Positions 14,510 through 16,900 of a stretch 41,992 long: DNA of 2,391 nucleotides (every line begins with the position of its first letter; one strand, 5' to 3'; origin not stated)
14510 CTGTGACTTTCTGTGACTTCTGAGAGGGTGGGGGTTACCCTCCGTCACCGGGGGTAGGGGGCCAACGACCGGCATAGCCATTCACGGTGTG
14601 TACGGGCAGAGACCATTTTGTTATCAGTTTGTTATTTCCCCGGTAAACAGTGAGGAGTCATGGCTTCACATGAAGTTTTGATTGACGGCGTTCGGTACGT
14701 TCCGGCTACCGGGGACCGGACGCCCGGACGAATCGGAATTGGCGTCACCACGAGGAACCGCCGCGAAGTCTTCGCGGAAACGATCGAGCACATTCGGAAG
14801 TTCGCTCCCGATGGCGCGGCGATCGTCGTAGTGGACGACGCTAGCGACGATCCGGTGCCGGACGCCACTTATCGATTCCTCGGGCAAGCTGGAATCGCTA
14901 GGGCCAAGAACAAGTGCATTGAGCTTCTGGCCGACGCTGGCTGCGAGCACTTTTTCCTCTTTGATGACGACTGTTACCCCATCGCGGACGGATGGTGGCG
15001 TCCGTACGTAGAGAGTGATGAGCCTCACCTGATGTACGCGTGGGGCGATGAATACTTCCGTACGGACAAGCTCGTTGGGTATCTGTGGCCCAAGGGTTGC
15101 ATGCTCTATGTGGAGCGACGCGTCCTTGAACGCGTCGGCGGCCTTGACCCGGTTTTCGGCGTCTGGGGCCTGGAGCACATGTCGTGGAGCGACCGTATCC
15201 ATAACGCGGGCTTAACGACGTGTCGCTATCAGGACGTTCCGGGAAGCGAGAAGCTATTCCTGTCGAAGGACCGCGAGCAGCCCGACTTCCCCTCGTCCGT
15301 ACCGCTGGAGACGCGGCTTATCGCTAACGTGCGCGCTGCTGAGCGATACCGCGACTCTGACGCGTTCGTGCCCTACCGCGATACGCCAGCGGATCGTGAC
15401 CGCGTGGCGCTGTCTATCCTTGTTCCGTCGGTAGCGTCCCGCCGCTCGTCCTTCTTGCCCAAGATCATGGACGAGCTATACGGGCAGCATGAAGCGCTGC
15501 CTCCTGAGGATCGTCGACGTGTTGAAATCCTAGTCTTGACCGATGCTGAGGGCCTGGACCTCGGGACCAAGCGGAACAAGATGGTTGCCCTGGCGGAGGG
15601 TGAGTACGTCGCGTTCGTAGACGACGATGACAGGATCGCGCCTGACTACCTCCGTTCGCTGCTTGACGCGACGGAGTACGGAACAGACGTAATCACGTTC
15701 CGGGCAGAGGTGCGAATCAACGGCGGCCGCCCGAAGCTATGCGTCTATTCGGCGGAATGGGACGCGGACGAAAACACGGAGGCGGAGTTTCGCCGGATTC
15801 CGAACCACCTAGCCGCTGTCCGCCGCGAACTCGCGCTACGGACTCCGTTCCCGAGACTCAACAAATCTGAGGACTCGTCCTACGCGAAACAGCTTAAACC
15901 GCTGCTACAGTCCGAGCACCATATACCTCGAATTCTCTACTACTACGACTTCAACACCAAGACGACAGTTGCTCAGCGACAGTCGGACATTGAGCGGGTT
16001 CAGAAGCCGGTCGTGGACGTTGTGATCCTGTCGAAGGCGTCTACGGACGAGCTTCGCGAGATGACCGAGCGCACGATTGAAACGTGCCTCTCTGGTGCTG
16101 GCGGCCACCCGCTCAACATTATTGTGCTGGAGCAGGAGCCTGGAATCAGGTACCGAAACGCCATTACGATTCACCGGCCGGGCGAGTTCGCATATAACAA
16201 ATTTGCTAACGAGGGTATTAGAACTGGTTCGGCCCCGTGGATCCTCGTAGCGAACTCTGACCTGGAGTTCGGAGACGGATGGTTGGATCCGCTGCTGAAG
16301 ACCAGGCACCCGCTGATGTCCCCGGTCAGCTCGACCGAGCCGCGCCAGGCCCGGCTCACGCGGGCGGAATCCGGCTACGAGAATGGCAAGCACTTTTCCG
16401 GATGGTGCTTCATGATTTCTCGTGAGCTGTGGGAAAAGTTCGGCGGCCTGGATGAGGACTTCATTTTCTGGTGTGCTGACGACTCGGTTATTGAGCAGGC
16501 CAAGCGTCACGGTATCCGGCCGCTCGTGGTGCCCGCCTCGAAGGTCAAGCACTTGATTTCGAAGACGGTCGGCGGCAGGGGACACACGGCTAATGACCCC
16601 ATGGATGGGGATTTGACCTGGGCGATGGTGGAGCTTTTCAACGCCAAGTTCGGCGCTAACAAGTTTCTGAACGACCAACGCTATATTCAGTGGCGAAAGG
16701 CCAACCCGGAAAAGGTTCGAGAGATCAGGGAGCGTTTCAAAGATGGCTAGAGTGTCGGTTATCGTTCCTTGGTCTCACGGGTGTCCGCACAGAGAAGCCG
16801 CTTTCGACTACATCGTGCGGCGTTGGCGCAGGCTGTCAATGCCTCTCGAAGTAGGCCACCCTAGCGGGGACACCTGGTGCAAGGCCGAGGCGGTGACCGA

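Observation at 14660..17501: Four glycosyltransferase catalytic domains (a triple GT-A fusion plus a fourth GT) inserted between HNH and the terminase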

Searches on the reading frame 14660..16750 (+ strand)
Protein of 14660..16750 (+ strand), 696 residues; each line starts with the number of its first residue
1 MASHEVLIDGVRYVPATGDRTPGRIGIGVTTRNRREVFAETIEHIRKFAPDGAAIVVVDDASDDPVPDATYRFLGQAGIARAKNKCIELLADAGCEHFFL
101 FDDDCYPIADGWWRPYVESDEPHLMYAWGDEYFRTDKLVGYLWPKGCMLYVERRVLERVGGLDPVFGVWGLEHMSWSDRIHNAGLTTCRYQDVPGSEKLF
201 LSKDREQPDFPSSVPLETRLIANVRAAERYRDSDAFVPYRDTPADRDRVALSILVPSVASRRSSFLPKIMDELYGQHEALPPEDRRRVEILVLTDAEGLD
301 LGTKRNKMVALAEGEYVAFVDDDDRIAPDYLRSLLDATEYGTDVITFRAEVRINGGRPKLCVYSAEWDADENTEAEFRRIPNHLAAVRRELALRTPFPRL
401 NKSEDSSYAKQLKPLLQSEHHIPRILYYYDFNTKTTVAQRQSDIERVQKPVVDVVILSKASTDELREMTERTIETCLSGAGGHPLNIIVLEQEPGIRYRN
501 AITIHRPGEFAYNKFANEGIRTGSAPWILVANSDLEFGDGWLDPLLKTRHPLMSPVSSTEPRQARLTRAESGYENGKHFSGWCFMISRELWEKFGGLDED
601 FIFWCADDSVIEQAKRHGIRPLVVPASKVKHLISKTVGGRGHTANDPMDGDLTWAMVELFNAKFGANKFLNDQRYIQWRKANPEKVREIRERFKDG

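Call 3: search_protein_families(library=pfam, proteins=[window:14660-16750:+], max_evalue=1)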
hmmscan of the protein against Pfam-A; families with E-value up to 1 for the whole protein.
window:14660-16750:+ (696 aa): 8 families
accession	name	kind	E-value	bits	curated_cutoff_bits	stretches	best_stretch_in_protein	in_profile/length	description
PF00535.33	Glycos_transf_2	-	6.7e-19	68.9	23.3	3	290-354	55-120/168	Glycosyl transferase family 2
PF13641.12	Glyco_tranf_2_3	-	2.4e-08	34.7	27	2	575-634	154-214/230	Glycosyltransferase like family 2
PF02709.20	Glyco_transf_7C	-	2.3e-07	30.8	23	2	146-192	21-67/78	N-terminal domain of galactosyltransferase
PF10111.15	Glyco_tranf_2_2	-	0.00013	22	27.3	1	299-336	67-104/276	Glycosyltransferase like family 2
PF20691.3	TAGT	-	0.042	14.2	27.5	1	76-110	60-99/205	TET-Associated Glycosyltransferase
PF13506.12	Glyco_transf_21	-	0.074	13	21.7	0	304-339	18-56/174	Glycosyl transferase family 21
PF03657.19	UPF0113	-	0.15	12.8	23.8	1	35-94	16-68/73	UPF0113 PUA domain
PF24733.1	DUF7684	-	0.27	11.4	26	1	168-199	52-82/135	Domain of unknown function (DUF7684)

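Call 4: search_protein_families(library=phrogs, proteins=[window:14660-16750:+], max_evalue=0.01)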
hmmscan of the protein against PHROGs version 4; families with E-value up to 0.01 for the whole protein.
window:14660-16750:+ (696 aa): 6 families
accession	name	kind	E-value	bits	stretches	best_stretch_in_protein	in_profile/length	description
phrog_8858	-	moron, auxiliary metabolic gene and host takeover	2e-101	340.6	2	247-679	10-373/395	glycosyltransferase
phrog_1579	-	moron, auxiliary metabolic gene and host takeover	1.9e-86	292.1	1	5-239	3-247/482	glycosyltransferase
phrog_2456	-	moron, auxiliary metabolic gene and host takeover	3e-65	221.2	1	24-240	4-238/239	glycosyltransferase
phrog_22332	-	moron, auxiliary metabolic gene and host takeover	5.2e-57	194.3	1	450-679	183-406/408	glycosyltransferase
phrog_14775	-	moron, auxiliary metabolic gene and host takeover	1.1e-52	179.6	1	250-442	4-193/203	glycosyltransferase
phrog_9549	-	moron, auxiliary metabolic gene and host takeover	0.0088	17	0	300-362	69-127/221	glycosyltransferase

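Call 5: search_protein_families(library=ncbifam, proteins=[window:14660-16750:+], max_evalue=1)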
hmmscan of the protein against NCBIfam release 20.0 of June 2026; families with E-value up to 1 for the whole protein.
window:14660-16750:+ (696 aa): 14 families
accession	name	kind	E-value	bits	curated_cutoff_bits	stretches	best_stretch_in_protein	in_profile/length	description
TIGR03965.1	mycofact_glyco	equivalog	4e-10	39.2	280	2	11-115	63-174/467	mycofactocin biosynthesis glycosyltransferase MftF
NF041875.1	EPS_EpsD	equivalog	5.8e-08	32.5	370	2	304-346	70-112/325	exopolysaccharide biosynthesis glycosyltransferase EpsD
NF007482.0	PRK10073.1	equivalog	1.2e-06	27.8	423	1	303-352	75-125/334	glycosyltransferase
NF047683.1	TeichurnBiosyTuaG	equivalog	5.1e-05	23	400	1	285-336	60-109/252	teichuronic acid biosynthesis protein TuaG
NF041394.1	GtaseAglG_Halo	equivalog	0.00026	20.4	440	1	289-340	58-109/304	glucosyl-dolichyl phosphate glucuronosyltransferase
TIGR04440.1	glyco_TIGR04440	domain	0.00042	20.1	70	1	297-343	65-111/215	TIGR00180 family glycosyltransferase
NF050050.1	ProtGlycPglI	equivalog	0.00044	19.7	500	1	305-343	75-113/306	GalNAc(5)-diNAcBac-PP-undecaprenol beta-1,3-glucosyltransferase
NF038302.1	EPS_HpsE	equivalog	0.019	13.9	300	1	304-334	77-107/307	hormogonium polysaccharide biosynthesis glycosyltransferase HpsE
TIGR04283.1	glyco_like_mftF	equivalog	0.048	13.3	182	0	29-68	5-44/221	TIGR04283 family arsenosugar biosynthesis glycosyltransferase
NF038299.1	EPS_HpsN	equivalog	0.048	12.6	425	1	300-333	68-101/317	hormogonium polysaccharide biosynthesis glycosyltransferase HpsN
NF007453.0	PRK10018.1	equivalog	0.057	13.1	382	1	303-337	76-110/280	colanic acid biosynthesis glycosyltransferase WcaA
TIGR01556.1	rhamnosyltran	subfamily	0.098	11.8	200.55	0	76-107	55-86/281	rhamnosyltransferase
NF050819.1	PolSacchBiosHfsG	equivalog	0.15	11.2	500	0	149-181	171-202/302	polysaccharide biosynthesis protein HfsG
TIGR04017.1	WcaA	equivalog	0.18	11.4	495.75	1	304-337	76-109/279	colanic acid biosynthesis glycosyltransferase WcaA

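Call 7: search_dna_similar(query=window:14660-16750:+, collection=phages, mode=protein, max_rows=60, rows=spread)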
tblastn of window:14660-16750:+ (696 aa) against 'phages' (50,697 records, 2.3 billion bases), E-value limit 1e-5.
Records with a match: 786; places in all: 786; records where one place covers at least 80% of the query: 5.
Best place of each record, by identity: <60% 786.
By first word of the organism name: Mycobacterium 602; Escherichia 108; Gordonia 22; Klebsiella 15; Serratia 7; Campylobacter 5; Mycolicibacterium 4; Cronobacter 4; Enterobacteria 3; Phapecoctavirus 3; and 9 more.
By host as written in the record: Mycobacterium smegmatis mc2 155 413; Mycobacterium smegmatis mc#155 79; Escherichia coli 31; - 23; Gordonia terrae 3612 21; Mycobacterium smegmatis mc2155 20; Escherichia coli K-12 MG1655 18; Mycobacterium smegmatius mc2 155 13; and 92 more.
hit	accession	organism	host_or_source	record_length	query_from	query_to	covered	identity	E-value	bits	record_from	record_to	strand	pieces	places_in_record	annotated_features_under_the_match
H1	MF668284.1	Mycobacterium phage Squint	Mycobacterium smegmatis mc2 155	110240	25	680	87%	45.4%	2e-51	507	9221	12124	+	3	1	methyltransferase | glycosyltransferase (x2) | serine/threonine kinase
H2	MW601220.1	Gordonia phage Guey18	Gordonia terrae 3612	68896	207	681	68%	45.4%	9e-126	417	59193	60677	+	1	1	125: glycosyltransferase | 124: hypothetical protein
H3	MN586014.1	Gordonia phage Keelan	Gordonia terrae 3612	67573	249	681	62%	47.1%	5e-119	398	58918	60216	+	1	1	122: glycosyltransferase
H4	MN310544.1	Mycobacterium phage Doug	Mycobacterium smegmatis mc#155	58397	5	230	32%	56.5%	2e-57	217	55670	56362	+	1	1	97: glycosyltransferase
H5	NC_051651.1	Mycobacterium phage Eish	Mycobacterium smegmatis mc2 155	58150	5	230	32%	56.1%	2e-57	218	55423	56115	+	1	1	106: glycosyltransferase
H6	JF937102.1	Mycobacterium phage Mozy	Mycobacterium smegmatis mc2 155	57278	5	230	32%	55.7%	3e-57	216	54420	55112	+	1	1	105: glycosyltransferase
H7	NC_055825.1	Mycobacterium phage LilMoolah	Mycobacterium smegmatis mc#155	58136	5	230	32%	55.7%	2e-56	214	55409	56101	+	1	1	104: glycosyltransferase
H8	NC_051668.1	Mycobacterium phage Hlubikazi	Mycobacterium smegmatis mc#155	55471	4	230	33%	55.0%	2e-55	211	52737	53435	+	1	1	99: glycosyltransferase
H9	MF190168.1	Mycobacterium phage Spoonbill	Mycobacterium smegmatis mc2 155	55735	5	230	32%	55.3%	9e-56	212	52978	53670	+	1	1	glycosyltransferase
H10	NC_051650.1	Mycobacterium phage DRBy19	Mycobacterium smegmatis mc#155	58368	5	230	32%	54.9%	1e-55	212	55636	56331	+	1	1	101: glycosyltransferase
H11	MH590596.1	Mycobacterium phage Mantra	Mycobacterium smegmatis mc2 155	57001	5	230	32%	54.9%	4e-55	210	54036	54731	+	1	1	98: galactosyltransferase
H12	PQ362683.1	Mycobacterium phage Totinger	Mycobacterium smegmatis mc2 155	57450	5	230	32%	54.8%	1e-54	209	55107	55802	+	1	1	104: glycosyltransferase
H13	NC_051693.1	Mycobacterium phage OldBen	Mycobacterium smegmatis mc2 155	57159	5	230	32%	54.8%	4e-54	207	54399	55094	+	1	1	glycosyltransferase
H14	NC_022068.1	Mycobacterium phage Daenerys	Mycobacterium smegmatis mc2 155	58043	5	230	32%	54.8%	4e-54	207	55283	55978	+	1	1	99: glycosyltransferase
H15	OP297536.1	Mycobacterium phage Phalconet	Mycobacterium smegmatis mc2 155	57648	5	255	36%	49.2%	6e-57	216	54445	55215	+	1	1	102: galactosyltransferase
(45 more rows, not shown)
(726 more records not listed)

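Call 8: search_dna_similar(query=window:14660-16750:+, collection=phages, mode=protein, max_rows=30, rows=best)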
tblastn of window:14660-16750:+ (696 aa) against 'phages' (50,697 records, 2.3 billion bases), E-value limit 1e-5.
Records with a match: 786; places in all: 786; records where one place covers at least 80% of the query: 5.
Best place of each record, by identity: <60% 786.
By first word of the organism name: Mycobacterium 602; Escherichia 108; Gordonia 22; Klebsiella 15; Serratia 7; Campylobacter 5; Mycolicibacterium 4; Cronobacter 4; Enterobacteria 3; Phapecoctavirus 3; and 9 more.
By host as written in the record: Mycobacterium smegmatis mc2 155 413; Mycobacterium smegmatis mc#155 79; Escherichia coli 31; - 23; Gordonia terrae 3612 21; Mycobacterium smegmatis mc2155 20; Escherichia coli K-12 MG1655 18; Mycobacterium smegmatius mc2 155 13; and 92 more.
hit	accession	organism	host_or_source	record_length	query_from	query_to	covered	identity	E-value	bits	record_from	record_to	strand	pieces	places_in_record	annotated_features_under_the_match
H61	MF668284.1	Mycobacterium phage Squint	Mycobacterium smegmatis mc2 155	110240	25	680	87%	45.4%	2e-51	507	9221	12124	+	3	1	methyltransferase | glycosyltransferase (x2) | serine/threonine kinase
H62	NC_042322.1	Mycobacterium phage LittleE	Mycobacterium smegmatis mc2 155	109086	25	678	87%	45.4%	2e-51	508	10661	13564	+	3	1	17: glycosyltransferase | 18: glycosyltransferase | 15: glycosyltransferase | 16: kinase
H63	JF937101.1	Mycobacterium phage LittleE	Mycobacterium smegmatis mc2 155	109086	25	678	87%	45.4%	2e-51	508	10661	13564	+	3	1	17: methyltransferase | 18: glycosyltransferase | 15: glycosyltransferase | 16: serine/threonine kinase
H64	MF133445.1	Mycobacterium phage Lucky2013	Mycobacterium smegmatis mc2 155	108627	24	678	87%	45.2%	4e-51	505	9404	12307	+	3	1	17: glycosyltransferase | 18: glycosyltransferase | 15: glycosyltransferase | 16: serine/threonine kinase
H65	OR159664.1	Gordonia Phage JonJames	Gordonia terrae 3612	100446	78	682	80%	44.8%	2e-103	465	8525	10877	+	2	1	27: glycosyltransferase | 25: glycosyltransferase | 26: HNH endonuclease | 28: hypothetical protein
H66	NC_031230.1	Gordonia phage Yvonnetastic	Gordonia terrae 3612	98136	78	682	80%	44.9%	5e-102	461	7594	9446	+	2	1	25: glycosyltransferase | 24: glycosyltransferase | 26: hypothetical protein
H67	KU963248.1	Gordonia phage Yvonnetastic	Gordonia terrae 3612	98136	78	682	80%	44.9%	5e-102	461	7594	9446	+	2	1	25: glycosyltransferase | 24: glycosyltransferase | 26: hypothetical protein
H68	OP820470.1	Gordonia phage Mareelih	Gordonia terrae CAG3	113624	245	682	63%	50.0%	3e-137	451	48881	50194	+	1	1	91: glycosyltransferase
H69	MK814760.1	Gordonia phage Forza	Gordonia terrae 3612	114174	245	682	63%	50.0%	3e-137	451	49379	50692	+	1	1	93: glycosyltransferase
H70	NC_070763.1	Gordonia phage Forza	Gordonia terrae 3612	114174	245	682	63%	50.0%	3e-137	451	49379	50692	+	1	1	93: glycosyltransferase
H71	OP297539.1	Gordonia phage BlueNGold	Gordonia terrae 3612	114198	245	682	63%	50.0%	3e-137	451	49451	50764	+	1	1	92: glycosyltransferase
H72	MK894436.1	Gordonia phage Boopy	Gordonia terrae 3612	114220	245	682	63%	50.0%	3e-137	451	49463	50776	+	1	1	93: glycosyltransferase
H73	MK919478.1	Gordonia phage Ziko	Gordonia terrae 3612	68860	207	681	68%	45.8%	8e-128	424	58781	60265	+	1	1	123: glycosyltransferase | 122: hypothetical protein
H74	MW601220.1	Gordonia phage Guey18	Gordonia terrae 3612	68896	207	681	68%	45.4%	9e-126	417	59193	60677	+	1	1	125: glycosyltransferase | 124: hypothetical protein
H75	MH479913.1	Gordonia phage Fryberger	Gordonia terrae 3612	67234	207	681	68%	45.0%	6e-128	424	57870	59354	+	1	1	121: glycosyltransferase | 120: hypothetical protein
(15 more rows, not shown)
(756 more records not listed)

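Call 10: find_homologous_proteins(query=window:14660-16750:+, max_evalue=1e-10)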
Query window:14660-16750:+ (696 aa): 762 proteins with E <= 1e-10 among 8000 candidates; the best 120 are listed.
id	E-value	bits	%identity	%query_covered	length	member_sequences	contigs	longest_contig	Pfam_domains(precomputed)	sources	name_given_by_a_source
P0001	0.0e+0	1580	96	100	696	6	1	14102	PF13641.13,PF00535.33,PF02709.21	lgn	-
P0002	0.0e+0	1278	78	99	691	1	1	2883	PF10111.15,PF13641.13,PF00535.33,PF02709.21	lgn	-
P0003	0.0e+0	1234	74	99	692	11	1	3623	PF13641.13,PF00535.33,PF02709.21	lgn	-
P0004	0.0e+0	1204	73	99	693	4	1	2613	PF13641.13,PF00535.33,PF02709.21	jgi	-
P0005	0.0e+0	1157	73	98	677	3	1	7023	PF13641.13,PF00535.33,PF02709.21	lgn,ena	-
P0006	0.0e+0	1059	66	98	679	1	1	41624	PF13641.13,PF00535.33,PF02709.21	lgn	-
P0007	3.0e-293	993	62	97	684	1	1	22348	PF00535.33,PF02709.21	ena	-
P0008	6.1e-293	992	62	98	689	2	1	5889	PF13641.13,PF00535.33,PF02709.21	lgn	-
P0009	3.1e-292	989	62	98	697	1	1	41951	PF13641.13,PF00535.33,PF02709.21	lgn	-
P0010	1.4e-291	987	62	98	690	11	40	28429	PF00535.33,PF02709.21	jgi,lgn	jgi:glycosyltransferase involved in cell wall biosynthesis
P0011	8.5e-290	981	62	98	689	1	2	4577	PF13641.13,PF00535.33,PF02709.21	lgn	-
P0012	7.5e-277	938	61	98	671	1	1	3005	PF00535.33,PF02709.21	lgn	-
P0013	6.3e-261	886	57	98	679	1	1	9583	PF00535.33,PF02709.21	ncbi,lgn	-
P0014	6.6e-261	886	58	97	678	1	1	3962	PF00535.33,PF02709.21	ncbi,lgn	-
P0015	3.2e-258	877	56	97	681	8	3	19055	PF13641.13,PF00535.33,PF02709.21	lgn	-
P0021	1.7e-245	835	55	97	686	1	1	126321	PF13641.13,PF00535.33,PF02709.21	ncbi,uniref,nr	ncbi:glycosyltransferase [Leclercia adecarboxylata]|uniref:glycosyltransferase n=1 Tax=Leclercia ade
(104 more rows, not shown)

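Call 11: get_annotated_region(hit=H62, flank=4000)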
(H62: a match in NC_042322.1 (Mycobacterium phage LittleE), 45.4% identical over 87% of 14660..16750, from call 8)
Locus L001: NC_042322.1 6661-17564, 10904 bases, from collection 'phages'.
description: Mycobacterium virus LittleE, complete genome.
organism: Mycobacterium phage LittleE (NCBI taxid 2922212)
taxonomy: Viruses; Duplodnaviria; Heunggongvirae; Uroviricota; Caudoviricetes; Omegavirus; Omegavirus littlee
host: Mycobacterium smegmatis mc2 155; source: soil; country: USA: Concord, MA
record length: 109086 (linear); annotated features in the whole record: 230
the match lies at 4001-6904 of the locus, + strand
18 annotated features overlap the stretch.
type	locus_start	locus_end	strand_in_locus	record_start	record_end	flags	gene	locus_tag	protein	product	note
CDS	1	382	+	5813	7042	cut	11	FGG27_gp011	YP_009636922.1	portal protein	portal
CDS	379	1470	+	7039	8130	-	12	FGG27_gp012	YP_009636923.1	head maturation protease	protease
CDS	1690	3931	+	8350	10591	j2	13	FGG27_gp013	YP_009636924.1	major head protein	major capsid protein containing a putative group I intron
CDS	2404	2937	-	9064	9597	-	14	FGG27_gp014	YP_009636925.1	HNH endonuclease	-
CDS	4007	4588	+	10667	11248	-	15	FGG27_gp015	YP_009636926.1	glycosyltransferase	glycosyl transferase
CDS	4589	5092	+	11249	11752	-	16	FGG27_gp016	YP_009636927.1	kinase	Ser/Thr kinase domain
CDS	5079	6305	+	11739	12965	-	17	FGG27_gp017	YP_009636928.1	glycosyltransferase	glycosyl transferase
CDS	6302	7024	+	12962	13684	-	18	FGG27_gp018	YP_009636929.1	glycosyltransferase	glycosyl transferase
CDS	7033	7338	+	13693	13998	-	19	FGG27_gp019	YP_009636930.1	hypothetical protein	-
CDS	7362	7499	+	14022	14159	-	20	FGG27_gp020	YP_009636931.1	hypothetical protein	-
CDS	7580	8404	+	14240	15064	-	21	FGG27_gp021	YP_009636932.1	glycosyltransferase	-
CDS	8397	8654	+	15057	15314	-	22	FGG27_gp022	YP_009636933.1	head-tail connector protein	-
CDS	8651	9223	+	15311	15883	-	23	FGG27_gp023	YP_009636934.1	head-tail adaptor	-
CDS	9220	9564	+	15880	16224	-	24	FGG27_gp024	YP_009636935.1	head closure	-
CDS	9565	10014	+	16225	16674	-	25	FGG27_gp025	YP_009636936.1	minor tail protein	-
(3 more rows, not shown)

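Call 12: get_annotated_region(hit=H65, flank=4000)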
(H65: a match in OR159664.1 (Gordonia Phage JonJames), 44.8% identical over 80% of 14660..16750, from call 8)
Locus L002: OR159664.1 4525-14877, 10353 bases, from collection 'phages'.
description: Gordonia Phage JonJames, complete genome.
organism: Gordonia Phage JonJames (NCBI taxid 3062832)
taxonomy: Viruses; Duplodnaviria; Heunggongvirae; Uroviricota; Caudoviricetes; Yvonnevirus
host: Gordonia terrae 3612; source: soil; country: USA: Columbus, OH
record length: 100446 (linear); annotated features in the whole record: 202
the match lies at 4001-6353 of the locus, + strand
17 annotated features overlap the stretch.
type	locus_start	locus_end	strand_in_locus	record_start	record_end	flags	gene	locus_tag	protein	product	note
CDS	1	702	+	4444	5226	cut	15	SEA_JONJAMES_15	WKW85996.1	hypothetical protein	-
CDS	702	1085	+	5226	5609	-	16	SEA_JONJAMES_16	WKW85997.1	hypothetical protein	-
CDS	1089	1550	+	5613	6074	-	17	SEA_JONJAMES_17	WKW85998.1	hypothetical protein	-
tRNA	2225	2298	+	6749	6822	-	18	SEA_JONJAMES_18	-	tRNA-Phe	tRNA-Phe(gaa)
tRNA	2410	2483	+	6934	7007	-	19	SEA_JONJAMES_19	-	tRNA-Asn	tRNA-Asn(gtt)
tRNA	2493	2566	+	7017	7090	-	20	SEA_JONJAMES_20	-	tRNA-Trp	tRNA-Trp(cca)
CDS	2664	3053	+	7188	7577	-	21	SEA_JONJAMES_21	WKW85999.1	hypothetical protein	-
tRNA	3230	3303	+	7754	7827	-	22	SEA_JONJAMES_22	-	tRNA-Asp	tRNA-Asp(gtc)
tRNA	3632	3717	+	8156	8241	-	23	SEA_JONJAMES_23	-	tRNA-Ser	tRNA-Ser(cga)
tRNA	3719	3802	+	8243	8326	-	24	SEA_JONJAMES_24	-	tRNA-Ser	tRNA-Ser(gct)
CDS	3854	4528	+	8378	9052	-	25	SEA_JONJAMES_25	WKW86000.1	glycosyltransferase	-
CDS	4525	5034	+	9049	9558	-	26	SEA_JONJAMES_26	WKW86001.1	HNH endonuclease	-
CDS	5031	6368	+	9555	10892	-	27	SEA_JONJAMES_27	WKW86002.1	glycosyltransferase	-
CDS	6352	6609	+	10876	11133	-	28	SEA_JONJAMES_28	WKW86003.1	hypothetical protein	-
CDS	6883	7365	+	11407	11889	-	29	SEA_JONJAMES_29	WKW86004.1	terminase small subunit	terminase, small subunit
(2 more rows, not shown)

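Call 21: search_solved_structures(query=A1, max_evalue=0.01)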
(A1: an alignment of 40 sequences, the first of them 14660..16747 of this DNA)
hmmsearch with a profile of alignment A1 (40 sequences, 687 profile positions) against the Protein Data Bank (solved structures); distinct sequences matched with E-value up to 0.01: 16.
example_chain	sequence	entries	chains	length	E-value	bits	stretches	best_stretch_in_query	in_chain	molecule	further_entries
9jma_A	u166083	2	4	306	3.8e-06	28.3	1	303-350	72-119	GalNAc(5)-diNAcBac-PP-undecaprenol beta-1,3-glucosyltransferase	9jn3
5hea_A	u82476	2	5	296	1.1e-05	26.8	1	302-343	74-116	Putative glycosyltransferase (GalT1)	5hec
3bcv_A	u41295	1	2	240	3.6e-05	25.1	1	292-373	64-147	Putative glycosyltransferase protein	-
2z87_A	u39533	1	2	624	4.4e-05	24.8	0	148-339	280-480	Chondroitin synthase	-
2z86_A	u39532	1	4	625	4.5e-05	24.7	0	148-339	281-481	Chondroitin synthase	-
3lw6_A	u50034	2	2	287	0.00017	22.8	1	140-196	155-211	Beta-4-galactosyltransferase 7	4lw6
4lw3_A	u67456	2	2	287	0.00024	22.3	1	140-196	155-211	Beta-4-galactosyltransferase 7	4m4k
5tze_C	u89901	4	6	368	0.00049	21.3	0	301-349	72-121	Glycosyl transferase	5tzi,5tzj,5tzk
8bz4_A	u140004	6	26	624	0.001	20.2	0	303-354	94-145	Glycosyltransferase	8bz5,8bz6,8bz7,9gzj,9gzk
8bz8_A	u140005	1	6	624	0.0011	20.2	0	303-354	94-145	Glycosyltransferase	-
5tz8_A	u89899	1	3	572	0.0011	20.2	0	300-349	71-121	Glycosyl transferase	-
6h1j_A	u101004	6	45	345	0.0034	18.5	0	304-348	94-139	Probable ss-1,3-N-acetylglucosaminyltransferase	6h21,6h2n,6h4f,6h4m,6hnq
8vh7_A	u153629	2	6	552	0.0036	18.5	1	17-106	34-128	Heparosan synthase B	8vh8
8viw_A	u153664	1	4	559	0.0036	18.4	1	17-106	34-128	Heparosan synthase B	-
1h7l_A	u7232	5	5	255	0.0076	17.4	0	305-338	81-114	SPORE COAT POLYSACCHARIDE BIOSYNTHESIS PROTEIN SPSA | PROTEIN (SPORE COAT POLYSACCHARIDE BIOSYNTHESIS PROTEIN SPSA)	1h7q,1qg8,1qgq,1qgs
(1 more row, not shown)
